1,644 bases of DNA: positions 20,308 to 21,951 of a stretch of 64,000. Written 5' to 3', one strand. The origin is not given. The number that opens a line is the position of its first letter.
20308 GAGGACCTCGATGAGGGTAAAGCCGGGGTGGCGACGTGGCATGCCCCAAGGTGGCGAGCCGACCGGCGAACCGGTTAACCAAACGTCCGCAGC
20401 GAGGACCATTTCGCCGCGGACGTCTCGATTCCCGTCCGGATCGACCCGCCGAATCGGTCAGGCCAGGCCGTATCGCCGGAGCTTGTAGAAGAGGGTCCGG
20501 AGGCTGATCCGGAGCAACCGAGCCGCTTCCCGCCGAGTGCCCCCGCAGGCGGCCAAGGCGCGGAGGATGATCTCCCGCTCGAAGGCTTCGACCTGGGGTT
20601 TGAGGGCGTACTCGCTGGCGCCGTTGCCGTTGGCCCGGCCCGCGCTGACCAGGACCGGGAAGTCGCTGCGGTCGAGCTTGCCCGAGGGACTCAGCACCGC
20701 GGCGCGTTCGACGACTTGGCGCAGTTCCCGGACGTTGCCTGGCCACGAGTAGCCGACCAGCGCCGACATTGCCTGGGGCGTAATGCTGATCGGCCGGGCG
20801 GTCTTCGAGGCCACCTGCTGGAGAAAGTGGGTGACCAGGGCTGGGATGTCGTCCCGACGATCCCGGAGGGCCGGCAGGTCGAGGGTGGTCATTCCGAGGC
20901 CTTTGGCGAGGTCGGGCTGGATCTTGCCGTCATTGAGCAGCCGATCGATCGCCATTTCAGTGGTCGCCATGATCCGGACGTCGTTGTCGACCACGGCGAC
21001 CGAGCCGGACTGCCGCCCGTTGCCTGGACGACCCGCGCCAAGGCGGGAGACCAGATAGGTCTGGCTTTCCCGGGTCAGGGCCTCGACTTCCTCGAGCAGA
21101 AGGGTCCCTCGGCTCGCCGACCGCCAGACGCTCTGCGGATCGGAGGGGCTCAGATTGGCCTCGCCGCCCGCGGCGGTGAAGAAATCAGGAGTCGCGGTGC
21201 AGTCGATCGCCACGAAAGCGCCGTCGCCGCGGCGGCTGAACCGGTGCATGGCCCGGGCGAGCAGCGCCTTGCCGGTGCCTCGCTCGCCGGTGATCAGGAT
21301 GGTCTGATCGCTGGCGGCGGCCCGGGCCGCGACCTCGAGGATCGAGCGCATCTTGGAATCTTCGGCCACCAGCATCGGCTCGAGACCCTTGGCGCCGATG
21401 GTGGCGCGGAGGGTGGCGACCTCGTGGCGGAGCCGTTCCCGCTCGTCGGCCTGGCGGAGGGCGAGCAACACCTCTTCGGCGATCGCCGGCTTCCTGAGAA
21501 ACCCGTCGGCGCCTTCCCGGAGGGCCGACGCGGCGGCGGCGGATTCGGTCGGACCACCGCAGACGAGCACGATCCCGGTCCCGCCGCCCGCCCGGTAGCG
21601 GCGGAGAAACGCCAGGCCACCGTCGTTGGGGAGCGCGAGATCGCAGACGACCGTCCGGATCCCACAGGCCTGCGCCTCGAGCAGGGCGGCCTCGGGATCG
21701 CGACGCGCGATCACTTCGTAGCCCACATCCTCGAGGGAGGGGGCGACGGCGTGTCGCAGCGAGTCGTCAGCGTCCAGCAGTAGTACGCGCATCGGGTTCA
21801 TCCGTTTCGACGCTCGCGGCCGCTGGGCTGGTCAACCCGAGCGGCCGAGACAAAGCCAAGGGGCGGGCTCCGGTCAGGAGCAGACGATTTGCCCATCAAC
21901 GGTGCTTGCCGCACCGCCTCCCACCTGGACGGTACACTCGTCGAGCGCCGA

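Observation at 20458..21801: NtrC-like regulator with a decayed AAA+ core sits between pilA and the minor pilins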

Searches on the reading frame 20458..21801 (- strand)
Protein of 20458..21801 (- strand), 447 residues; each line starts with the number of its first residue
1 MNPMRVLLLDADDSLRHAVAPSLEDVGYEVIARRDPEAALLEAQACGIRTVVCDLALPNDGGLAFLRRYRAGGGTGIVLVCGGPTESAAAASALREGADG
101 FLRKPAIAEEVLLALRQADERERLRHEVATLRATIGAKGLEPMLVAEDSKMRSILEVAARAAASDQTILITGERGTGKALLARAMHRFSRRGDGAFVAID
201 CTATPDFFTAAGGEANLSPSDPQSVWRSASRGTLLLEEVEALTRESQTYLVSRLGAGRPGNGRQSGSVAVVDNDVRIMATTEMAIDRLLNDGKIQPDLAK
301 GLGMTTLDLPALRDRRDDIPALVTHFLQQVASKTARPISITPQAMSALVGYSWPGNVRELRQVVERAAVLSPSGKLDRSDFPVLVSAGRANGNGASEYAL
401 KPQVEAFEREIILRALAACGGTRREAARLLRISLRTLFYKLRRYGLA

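Call 9: search_protein_families(library=pfam, proteins=[window:20458-21801:-], max_evalue=0.01)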
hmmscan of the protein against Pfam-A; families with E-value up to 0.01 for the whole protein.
window:20458-21801:- (447 aa): 11 families
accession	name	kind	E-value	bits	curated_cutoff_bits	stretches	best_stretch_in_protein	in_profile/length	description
PF25601.1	AAA_lid_14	-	7.2e-25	87.1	27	1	313-391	1-80/87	AAA+ ATPase lid domain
PF00158.32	Sigma54_activat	-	8.4e-23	81.3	20.2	1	145-304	2-164/168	Sigma-54 interaction domain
PF14532.12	Sigma54_activ_2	-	2.6e-15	57.3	25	1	151-312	7-138/138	Sigma-54 interaction domain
PF02954.25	HTH_8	-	6.8e-13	48.6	22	1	404-444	2-42/42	Bacterial regulatory protein, Fis family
PF00072.30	Response_reg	-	7.4e-12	45.9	30.2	1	6-114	1-109/111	Response regulator receiver domain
PF13191.12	AAA_16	-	1.7e-05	25.8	32.6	1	153-213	11-75/167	AAA ATPase domain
PF18024.7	HTH_50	-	0.0006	19.9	27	1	399-446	3-49/50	Helix-turn-helix domain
PF13384.12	HTH_23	-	0.0028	17.9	24.6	1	409-443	7-40/50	Homeodomain-like domain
PF13556.12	HTH_30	-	0.0038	17.4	27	0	413-443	5-35/59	PucR C-terminal helix-turn-helix domain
PF13401.12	AAA_22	-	0.0055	17.4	27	0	165-204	5-44/130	AAA domain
PF13518.12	HTH_28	-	0.0069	16.9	25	1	408-442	1-33/52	Helix-turn-helix domain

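Call 10: search_protein_families(library=ncbifam, proteins=[window:20458-21801:-], max_evalue=0.001)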
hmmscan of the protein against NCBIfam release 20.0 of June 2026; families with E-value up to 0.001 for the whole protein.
window:20458-21801:- (447 aa): 61 families (the best 25 are shown)
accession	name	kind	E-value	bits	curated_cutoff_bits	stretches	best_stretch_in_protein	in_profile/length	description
NF008469.0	PRK11361.1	equivalog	1e-70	238.7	714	1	4-446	5-456/461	acetoacetate metabolism transcriptional regulator AtoC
TIGR01818.1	ntrC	equivalog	1.8e-58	198.5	558.6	1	6-385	1-381/463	nitrogen regulation protein NR(I)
NF051870.1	NAssimRespRegNtrX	equivalog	5e-58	197.1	600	1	5-445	3-451/452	nitrogen assimilation response regulator NtrX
NF008485.2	PRK11388.1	equivalog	2.7e-57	194.4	551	1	144-446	334-637/643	dihydroxyacetone kinase operon transcriptional regulator DhaR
TIGR02915.1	PEP_resp_reg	equivalog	7.5e-56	189.8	502.6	1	6-446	1-444/445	PEP-CTERM-box response regulator transcription factor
NF007689.0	PRK10365.1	equivalog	8.7e-55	186.3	760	1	6-443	8-441/441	sigma-54-dependent response regulator transcription factor ZraR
NF041552.1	TF_PrdR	equivalog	2.9e-52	177.8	795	1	144-445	269-577/577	sigma-54 dependent transcriptional regulator PrdR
TIGR01817.1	nifA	equivalog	2.6e-50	171.7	528.85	1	118-382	174-439/534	nif-specific transcriptional activator NifA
NF050807.1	TransRegFlbDCaul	equivalog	1.5e-46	159.2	750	1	78-444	73-438/454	sigma-54-dependent transcriptional regulator FlbD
NF011695.0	PRK15115.1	equivalog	1.6e-45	155.7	763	1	3-441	6-432/445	two-component system response regulator GlrR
NF008176.1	PRK10923.1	equivalog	1.7e-45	155.5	620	1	4-382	4-382/469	nitrogen regulation protein NR(I)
TIGR02974.1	phageshock_pspF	equivalog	6.3e-44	150.5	443.55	1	145-368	2-230/336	phage shock protein operon transcriptional activator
NF003451.0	PRK05022.1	equivalog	4.4e-42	144.5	476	1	136-445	184-509/512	nitric oxide reductase transcriptional regulator NorR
NF047793.1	ResRegPgtA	equivalog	8.6e-42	143.4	650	1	4-446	6-408/414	two-component system response regulator PgtA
NF041946.1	LuxO_transreg_Vib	equivalog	4.3e-41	141.2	800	1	36-443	29-459/463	quorum-sensing sigma-54 dependent transcriptional regulator LuxO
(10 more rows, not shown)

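Call 11: search_solved_structures(query=window:20458-21801:-, show_alignments=3)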
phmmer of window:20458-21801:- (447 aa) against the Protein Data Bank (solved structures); distinct sequences matched with E-value up to 0.001: 124 (the best 60 are shown).
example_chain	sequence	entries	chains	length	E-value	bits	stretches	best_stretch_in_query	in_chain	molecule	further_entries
4l4u_A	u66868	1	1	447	1.8e-56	195.3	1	4-446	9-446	Transcriptional regulator (NtrC family)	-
1ny5_A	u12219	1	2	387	1.4e-50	175.9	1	4-386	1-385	transcriptional regulator (NtrC family)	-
5m7n_A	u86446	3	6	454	1.2e-45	159.6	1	6-445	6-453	Nitrogen assimilation regulatory protein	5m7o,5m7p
1ojl_A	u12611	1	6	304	6.8e-45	157.2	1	146-443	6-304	TRANSCRIPTIONAL REGULATORY PROTEIN ZRAR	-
9qq6_C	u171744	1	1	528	2.3e-38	135.6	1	116-443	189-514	Nif-specific regulatory protein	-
4ly6_A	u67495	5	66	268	2e-37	132.6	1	141-386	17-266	Transcriptional regulator (NtrC family)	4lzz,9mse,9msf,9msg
1ny6_A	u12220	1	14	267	2.3e-37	132.3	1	142-386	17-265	transcriptional regulator (NtrC family)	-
3m0e_A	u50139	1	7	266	1.7e-36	129.5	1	143-386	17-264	Transcriptional regulator (NtrC family)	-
3dzd_A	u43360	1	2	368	1.7e-35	126.2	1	5-371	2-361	Transcriptional regulator (NtrC family)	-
6luf_A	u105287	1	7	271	2.2e-34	122.6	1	144-377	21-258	Flagellar regulatory protein C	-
4qhs_A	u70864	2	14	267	2.9e-34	122.2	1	144-377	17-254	Flagellar regulatory protein C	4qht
6lua_A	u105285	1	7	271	2.1e-33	119.4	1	144-377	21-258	Flagellar regulatory protein C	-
26jl_A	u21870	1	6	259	1.5e-32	116.6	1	145-382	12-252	Flagellar regulatory protein A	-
8p53_C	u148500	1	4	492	1.7e-32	116.3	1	42-382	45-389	Transcriptional regulator FleQ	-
5ep0_A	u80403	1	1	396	4.1e-32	115.1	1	39-375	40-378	Putative repressor protein luxO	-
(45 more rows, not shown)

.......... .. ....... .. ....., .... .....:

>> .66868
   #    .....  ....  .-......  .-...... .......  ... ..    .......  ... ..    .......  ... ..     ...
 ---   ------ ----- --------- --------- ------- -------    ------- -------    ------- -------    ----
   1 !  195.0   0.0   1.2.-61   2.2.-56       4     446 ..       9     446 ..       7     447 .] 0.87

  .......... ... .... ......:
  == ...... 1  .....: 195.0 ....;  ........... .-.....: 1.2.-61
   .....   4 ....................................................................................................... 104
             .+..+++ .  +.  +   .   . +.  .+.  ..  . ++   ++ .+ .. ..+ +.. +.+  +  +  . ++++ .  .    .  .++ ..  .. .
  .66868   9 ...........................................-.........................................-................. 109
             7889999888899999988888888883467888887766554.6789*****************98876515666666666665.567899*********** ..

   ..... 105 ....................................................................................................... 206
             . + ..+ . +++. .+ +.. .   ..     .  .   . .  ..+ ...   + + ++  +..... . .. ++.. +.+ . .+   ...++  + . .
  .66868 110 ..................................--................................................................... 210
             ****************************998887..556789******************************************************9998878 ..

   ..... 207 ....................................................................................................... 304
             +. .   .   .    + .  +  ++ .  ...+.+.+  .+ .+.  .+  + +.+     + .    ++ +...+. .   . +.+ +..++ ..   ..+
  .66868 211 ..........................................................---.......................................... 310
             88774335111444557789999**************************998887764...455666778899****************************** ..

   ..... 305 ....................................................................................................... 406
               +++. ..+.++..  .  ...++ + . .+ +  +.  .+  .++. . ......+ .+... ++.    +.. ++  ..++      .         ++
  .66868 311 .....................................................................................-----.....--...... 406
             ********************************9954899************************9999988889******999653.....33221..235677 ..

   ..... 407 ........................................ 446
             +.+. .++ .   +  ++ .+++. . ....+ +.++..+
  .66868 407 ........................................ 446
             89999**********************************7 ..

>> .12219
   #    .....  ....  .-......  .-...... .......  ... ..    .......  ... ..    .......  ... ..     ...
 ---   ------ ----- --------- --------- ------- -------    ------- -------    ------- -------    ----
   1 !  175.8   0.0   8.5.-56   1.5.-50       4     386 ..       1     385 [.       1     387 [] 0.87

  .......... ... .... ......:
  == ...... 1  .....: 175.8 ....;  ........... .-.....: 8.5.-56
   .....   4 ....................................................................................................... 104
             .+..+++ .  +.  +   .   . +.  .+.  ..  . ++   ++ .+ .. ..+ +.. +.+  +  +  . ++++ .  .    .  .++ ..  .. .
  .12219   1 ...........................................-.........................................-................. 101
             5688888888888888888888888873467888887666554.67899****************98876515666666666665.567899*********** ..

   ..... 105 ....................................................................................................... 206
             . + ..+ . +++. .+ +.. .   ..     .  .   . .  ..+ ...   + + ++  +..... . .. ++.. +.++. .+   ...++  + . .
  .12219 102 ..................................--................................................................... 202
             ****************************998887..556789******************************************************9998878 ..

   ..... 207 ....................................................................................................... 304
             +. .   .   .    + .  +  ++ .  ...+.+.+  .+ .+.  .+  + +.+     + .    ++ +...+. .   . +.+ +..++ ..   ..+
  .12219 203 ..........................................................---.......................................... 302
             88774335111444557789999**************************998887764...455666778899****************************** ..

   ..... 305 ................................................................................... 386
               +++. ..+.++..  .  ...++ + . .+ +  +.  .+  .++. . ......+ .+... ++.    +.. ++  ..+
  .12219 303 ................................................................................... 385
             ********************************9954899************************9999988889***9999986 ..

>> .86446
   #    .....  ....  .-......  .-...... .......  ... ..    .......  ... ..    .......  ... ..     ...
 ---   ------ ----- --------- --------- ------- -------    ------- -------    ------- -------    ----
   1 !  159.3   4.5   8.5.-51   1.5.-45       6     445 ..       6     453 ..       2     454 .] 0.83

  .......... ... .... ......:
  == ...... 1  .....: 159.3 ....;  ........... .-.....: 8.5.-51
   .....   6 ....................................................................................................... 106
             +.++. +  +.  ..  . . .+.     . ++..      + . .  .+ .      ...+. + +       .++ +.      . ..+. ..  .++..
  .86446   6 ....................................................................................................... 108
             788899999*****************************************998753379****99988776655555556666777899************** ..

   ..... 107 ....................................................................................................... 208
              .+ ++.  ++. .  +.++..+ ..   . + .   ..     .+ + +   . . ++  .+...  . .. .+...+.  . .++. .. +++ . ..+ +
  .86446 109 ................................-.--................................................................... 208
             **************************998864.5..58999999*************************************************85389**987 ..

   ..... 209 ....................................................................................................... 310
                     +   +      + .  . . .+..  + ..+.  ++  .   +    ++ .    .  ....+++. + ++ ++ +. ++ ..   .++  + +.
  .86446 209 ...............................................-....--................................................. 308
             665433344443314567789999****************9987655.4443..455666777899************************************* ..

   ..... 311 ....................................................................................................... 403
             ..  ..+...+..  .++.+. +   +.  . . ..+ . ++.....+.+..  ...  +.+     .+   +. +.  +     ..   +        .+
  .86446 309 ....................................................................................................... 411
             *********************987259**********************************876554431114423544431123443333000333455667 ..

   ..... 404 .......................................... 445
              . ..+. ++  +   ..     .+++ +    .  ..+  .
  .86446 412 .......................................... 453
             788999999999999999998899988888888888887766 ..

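Call 13: find_homologous_proteins(query=window:20458-21798:-, max_evalue=1e-20)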
Query window:20458-21798:- (446 aa): 3965 proteins with E <= 1e-20 among 8000 candidates; the best 120 are listed.
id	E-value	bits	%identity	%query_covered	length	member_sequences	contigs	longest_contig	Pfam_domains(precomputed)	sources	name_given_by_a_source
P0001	2.7e-280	947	100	100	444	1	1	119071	PF00158.33,PF25601.2,PF02954.26,PF14532.13,PF00072.31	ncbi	ncbi:MAG: sigma-54-dependent transcriptional regulator [Gemmatimonadales bacterium]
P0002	1.2e-258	876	92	100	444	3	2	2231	PF00158.33,PF25601.2,PF02954.26,PF14532.13,PF00072.31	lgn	-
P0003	8.8e-255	863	91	100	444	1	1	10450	PF00158.33,PF25601.2,PF02954.26,PF14532.13,PF00072.31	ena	-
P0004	8.2e-239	811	85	100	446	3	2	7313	PF00158.33,PF25601.2,PF02954.26,PF14532.13,PF00072.31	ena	-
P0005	6.6e-236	801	83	100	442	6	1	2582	PF00158.33,PF25601.2,PF02954.26,PF14532.13,PF00072.31,PF13191.13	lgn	-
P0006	4.9e-234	795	83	100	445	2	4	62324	PF00158.33,PF25601.2,PF02954.26,PF14532.13,PF00072.31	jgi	jgi:two-component system response regulator AtoC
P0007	1.7e-233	793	82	100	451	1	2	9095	PF00158.33,PF25601.2,PF02954.26,PF14532.13,PF00072.31,PF13191.13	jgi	jgi:two-component system response regulator AtoC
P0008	1.2e-231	787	82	100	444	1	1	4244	PF00158.33,PF25601.2,PF02954.26,PF14532.13,PF00072.31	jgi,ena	-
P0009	2.3e-231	786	83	100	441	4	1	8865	PF00158.33,PF25601.2,PF02954.26,PF14532.13,PF00072.31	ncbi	-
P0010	3.8e-230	782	81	100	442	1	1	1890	PF00158.33,PF25601.2,PF02954.26,PF14532.13,PF00072.31,PF13191.13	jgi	jgi:two-component system response regulator AtoC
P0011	1.0e-229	781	82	100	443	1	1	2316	PF00158.33,PF25601.2,PF02954.26,PF14532.13,PF00072.31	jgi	-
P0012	9.0e-229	778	82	100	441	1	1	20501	PF00158.33,PF25601.2,PF02954.26,PF14532.13,PF00072.31,PF13191.13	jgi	jgi:two-component system response regulator AtoC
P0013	2.7e-228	776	81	100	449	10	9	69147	PF00158.33,PF25601.2,PF02954.26,PF14532.13,PF00072.31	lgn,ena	-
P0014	3.4e-228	776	80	100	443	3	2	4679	PF00158.33,PF25601.2,PF02954.26,PF14532.13,PF00072.31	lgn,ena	-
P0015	7.2e-227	771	80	100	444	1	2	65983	PF00158.33,PF25601.2,PF02954.26,PF14532.13,PF00072.31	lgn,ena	-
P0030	5.3e-220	749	80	100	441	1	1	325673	PF00158.33,PF25601.2,PF02954.26,PF14532.13,PF00072.31,PF13191.13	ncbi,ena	-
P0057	1.8e-164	566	63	100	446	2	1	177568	PF00158.33,PF25601.2,PF02954.26,PF14532.13,PF00072.31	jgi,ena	-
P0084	6.7e-161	554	61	100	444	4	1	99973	PF00158.33,PF25601.2,PF02954.26,PF14532.13,PF00072.31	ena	-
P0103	1.2e-158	547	62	100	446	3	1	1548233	PF00158.33,PF25601.2,PF02954.26,PF18024.8,PF14532.13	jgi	jgi:DNA-binding NtrC family response regulator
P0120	1.5e-151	523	60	100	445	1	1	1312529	PF00158.33,PF25601.2,PF02954.26,PF14532.13,PF13191.13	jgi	jgi:two-component system, NtrC family, response regulator AtoC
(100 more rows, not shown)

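Call 21: find_encoding_contigs(protein=P0103, flank=10000, max_places=2)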
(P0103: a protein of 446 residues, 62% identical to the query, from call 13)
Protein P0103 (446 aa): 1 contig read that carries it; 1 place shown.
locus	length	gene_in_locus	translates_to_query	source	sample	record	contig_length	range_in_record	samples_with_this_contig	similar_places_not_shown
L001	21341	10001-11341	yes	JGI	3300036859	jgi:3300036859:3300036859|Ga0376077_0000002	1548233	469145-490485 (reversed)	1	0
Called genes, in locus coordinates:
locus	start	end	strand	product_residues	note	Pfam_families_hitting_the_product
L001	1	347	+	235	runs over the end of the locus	PF00535:Glycos_transf_2, PF13641:Glyco_tranf_2_3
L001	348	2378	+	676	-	-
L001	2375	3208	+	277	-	PF13489:Methyltransf_23, PF08241:Methyltransf_11 (weak), PF13649:Methyltransf_25 (weak)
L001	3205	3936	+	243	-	PF00535:Glycos_transf_2, PF13641:Glyco_tranf_2_3 (weak)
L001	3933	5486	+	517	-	-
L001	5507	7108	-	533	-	PF13428:TPR_14 (faint), PF13432:TPR_16 (weak)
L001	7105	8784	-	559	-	-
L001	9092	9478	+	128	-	PF07963:N_methyl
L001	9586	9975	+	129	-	PF07963:N_methyl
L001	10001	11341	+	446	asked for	PF00158:Sigma54_activat, PF14532:Sigma54_activ_2, PF25601:AAA_lid_14, PF02954:HTH_8, PF18024:HTH_50 (faint)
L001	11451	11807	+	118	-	PF07963:N_methyl (weak)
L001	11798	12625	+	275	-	-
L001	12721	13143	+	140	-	-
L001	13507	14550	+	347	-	PF11104:PilM_2, PF14450:FtsA (weak)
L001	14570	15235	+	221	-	PF05137:PilN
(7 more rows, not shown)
